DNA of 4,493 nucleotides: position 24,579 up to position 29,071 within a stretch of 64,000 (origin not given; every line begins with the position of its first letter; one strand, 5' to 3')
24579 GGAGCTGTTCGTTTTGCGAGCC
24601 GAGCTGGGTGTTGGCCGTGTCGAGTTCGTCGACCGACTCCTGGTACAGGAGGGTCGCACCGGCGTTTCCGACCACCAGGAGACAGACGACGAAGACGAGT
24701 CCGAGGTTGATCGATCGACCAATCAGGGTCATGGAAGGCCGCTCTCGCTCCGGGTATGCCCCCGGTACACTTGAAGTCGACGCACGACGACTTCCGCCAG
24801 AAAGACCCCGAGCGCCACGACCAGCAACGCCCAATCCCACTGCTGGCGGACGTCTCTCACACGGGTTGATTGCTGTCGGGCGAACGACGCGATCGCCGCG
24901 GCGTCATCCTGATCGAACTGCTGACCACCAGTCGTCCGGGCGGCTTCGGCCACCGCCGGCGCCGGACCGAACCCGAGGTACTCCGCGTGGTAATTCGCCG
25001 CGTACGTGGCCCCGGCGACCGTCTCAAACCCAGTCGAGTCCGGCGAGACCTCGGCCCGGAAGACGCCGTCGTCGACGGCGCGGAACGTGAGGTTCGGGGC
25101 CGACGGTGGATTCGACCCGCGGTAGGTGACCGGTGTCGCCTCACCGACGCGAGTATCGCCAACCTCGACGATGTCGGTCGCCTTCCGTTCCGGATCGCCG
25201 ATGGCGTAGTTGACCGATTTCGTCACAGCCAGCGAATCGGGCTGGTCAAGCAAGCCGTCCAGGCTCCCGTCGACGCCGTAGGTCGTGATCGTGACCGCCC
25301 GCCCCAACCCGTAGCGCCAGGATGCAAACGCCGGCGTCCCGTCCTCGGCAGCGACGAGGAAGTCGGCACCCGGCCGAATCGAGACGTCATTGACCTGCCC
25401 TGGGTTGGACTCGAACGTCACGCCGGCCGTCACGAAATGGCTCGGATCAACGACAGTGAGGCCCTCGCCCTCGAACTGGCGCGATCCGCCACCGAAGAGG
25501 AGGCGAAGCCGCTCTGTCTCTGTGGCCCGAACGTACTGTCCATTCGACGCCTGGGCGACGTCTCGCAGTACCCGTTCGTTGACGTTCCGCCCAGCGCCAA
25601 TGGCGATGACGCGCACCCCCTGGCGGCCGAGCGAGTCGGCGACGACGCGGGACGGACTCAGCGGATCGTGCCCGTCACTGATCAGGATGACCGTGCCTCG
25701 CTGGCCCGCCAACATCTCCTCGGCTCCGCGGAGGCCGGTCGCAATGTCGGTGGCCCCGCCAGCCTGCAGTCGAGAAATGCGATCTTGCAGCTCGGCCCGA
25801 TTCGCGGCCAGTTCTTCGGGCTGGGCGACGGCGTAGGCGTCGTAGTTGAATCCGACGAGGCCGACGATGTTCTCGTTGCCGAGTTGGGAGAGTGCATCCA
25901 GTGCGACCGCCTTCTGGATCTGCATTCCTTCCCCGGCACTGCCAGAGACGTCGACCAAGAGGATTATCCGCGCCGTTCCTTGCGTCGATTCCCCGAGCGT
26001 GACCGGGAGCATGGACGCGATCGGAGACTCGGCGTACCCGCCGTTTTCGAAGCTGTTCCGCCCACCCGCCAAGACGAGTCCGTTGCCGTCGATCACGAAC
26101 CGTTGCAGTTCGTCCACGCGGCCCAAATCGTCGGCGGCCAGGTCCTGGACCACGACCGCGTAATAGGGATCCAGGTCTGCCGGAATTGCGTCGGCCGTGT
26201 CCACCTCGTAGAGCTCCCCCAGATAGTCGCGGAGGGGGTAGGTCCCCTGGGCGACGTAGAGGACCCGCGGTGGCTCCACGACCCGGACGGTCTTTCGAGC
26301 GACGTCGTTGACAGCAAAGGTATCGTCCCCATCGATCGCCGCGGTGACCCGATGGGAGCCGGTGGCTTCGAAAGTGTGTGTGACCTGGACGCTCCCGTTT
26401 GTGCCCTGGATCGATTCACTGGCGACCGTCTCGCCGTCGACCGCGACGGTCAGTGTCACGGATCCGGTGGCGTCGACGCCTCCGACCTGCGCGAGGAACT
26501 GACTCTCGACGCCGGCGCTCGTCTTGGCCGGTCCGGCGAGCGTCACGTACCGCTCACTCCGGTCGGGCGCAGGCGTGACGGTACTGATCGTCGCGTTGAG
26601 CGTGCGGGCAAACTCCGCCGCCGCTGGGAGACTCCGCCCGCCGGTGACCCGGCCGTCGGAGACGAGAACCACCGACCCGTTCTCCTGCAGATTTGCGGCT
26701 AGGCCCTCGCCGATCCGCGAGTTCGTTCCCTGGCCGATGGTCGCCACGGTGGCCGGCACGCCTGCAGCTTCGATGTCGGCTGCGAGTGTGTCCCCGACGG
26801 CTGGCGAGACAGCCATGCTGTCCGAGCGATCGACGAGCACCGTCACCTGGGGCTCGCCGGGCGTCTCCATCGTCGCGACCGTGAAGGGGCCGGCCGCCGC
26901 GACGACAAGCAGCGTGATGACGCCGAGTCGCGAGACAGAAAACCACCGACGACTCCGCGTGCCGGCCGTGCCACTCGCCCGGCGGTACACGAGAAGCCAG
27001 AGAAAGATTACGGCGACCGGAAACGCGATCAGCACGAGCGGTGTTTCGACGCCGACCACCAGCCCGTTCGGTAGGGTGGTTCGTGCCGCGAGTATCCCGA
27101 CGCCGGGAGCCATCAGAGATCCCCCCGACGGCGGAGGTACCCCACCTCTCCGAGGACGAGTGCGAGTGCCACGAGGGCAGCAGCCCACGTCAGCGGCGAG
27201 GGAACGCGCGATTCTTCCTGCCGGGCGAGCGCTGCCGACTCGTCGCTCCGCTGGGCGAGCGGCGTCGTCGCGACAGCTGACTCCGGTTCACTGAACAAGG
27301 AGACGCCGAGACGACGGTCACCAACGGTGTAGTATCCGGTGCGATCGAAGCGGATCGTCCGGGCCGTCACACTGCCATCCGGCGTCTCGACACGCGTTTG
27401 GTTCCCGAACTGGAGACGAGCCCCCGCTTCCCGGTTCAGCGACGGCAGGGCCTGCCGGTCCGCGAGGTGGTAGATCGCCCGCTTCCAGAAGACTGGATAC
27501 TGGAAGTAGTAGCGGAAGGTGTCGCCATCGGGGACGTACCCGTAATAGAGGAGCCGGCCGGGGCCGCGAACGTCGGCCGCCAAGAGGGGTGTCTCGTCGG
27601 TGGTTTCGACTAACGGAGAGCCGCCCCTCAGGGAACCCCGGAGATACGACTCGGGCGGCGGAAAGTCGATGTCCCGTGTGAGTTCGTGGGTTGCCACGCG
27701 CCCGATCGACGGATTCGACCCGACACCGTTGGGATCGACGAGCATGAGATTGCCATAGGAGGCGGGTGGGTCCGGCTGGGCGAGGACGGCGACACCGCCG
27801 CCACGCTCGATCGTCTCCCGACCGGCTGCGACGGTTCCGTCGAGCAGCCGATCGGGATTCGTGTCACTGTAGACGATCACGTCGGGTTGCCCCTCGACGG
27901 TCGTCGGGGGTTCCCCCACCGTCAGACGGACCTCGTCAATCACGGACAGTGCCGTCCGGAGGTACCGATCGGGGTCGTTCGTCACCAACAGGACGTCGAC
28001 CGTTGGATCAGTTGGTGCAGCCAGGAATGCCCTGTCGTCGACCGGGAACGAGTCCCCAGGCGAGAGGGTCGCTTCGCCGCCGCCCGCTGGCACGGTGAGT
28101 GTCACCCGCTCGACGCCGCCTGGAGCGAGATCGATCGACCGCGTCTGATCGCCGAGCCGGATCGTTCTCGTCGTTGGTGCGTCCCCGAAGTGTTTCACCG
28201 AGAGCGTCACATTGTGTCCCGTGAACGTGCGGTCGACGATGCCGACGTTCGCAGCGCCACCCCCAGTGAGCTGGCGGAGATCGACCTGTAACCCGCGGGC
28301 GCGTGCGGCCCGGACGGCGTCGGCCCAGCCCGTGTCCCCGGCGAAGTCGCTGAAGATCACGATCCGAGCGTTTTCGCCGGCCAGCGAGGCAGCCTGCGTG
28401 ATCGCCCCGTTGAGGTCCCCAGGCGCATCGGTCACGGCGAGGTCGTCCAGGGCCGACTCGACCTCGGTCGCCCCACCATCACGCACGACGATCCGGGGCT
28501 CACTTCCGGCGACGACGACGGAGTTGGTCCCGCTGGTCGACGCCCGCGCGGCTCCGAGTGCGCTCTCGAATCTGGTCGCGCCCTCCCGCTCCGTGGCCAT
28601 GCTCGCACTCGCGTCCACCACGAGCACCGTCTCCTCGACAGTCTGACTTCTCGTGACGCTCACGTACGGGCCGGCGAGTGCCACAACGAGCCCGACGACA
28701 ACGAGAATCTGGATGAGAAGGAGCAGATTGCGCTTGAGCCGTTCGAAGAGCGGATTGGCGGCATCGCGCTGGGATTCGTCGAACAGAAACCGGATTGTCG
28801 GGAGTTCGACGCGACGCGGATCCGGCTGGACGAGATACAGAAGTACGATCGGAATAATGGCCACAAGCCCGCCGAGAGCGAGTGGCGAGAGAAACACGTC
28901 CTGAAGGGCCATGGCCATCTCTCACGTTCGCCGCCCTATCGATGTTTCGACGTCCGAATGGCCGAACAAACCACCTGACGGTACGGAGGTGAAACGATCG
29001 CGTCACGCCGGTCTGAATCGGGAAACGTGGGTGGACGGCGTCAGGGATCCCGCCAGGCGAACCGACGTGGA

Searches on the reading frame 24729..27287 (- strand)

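Call 22: search_protein_families(library=pfam, proteins=[window:24729-27287:-], max_evalue=0.001)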
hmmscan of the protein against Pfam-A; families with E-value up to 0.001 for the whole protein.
window:24729-27287:- (852 aa): 5 families
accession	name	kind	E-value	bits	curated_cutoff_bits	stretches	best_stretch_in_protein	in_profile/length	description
PF00092.34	VWA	-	3.8e-15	57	23.8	1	441-592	2-166/174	von Willebrand factor type A domain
PF13519.12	VWA_2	-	1.2e-14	55.3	27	1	441-540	1-107/107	von Willebrand factor type A domain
PF13768.12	VWA_3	-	3.5e-09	37.3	27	1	440-586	2-154/155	von Willebrand factor type A domain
PF05762.20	VWA_CoxE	-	3.7e-06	27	26.4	1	438-565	56-187/222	VWA domain containing CoxE-like protein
PF16640.11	Big_3_5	-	6.6e-05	23.8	35.5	1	251-336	3-87/88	Bacterial Ig-like domain (group 3)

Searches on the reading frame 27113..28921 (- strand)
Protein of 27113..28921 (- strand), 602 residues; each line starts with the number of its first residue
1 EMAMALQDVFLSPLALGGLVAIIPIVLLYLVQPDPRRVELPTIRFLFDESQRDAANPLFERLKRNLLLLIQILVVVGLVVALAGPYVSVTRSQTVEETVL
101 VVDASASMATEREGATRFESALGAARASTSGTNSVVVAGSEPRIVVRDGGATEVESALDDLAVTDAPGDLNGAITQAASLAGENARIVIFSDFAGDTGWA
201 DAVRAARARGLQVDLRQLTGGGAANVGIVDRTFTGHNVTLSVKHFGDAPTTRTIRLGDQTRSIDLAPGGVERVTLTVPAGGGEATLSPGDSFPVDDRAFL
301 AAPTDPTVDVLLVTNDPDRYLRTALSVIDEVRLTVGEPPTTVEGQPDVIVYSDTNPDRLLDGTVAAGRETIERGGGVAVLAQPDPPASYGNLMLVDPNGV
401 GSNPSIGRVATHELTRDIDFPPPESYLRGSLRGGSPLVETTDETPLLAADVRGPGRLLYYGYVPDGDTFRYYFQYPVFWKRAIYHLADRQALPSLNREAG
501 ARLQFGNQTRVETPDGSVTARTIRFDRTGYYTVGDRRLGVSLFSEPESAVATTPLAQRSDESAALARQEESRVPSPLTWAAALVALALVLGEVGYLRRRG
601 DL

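Call 22: search_protein_families(library=pfam, proteins=[window:27113-28921:-], max_evalue=0.001)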
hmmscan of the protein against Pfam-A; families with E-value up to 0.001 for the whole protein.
window:27113-28921:- (602 aa): 6 families
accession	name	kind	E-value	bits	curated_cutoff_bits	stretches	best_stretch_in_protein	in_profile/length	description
PF24157.1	DUF7408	-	5.8e-69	232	27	1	309-482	1-174/174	Domain of unknown function (DUF7408)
PF24156.1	DUF7407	-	1.4e-32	112.3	28.2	1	226-299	1-74/74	Domain of unknown function (DUF7407)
PF24155.1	DUF7406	-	5e-20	71.6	28.4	1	489-540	1-52/52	Domain of unknown function (DUF7406)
PF07584.16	BatA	-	5.2e-16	59.3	25.9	1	9-85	3-77/77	Aerotolerance regulator N-terminal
PF13519.12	VWA_2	-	4.1e-07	31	27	1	98-193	1-106/107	von Willebrand factor type A domain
PF01882.25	DUF58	-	0.00016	21.4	23.4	1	85-209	25-160/216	Protein of unknown function DUF58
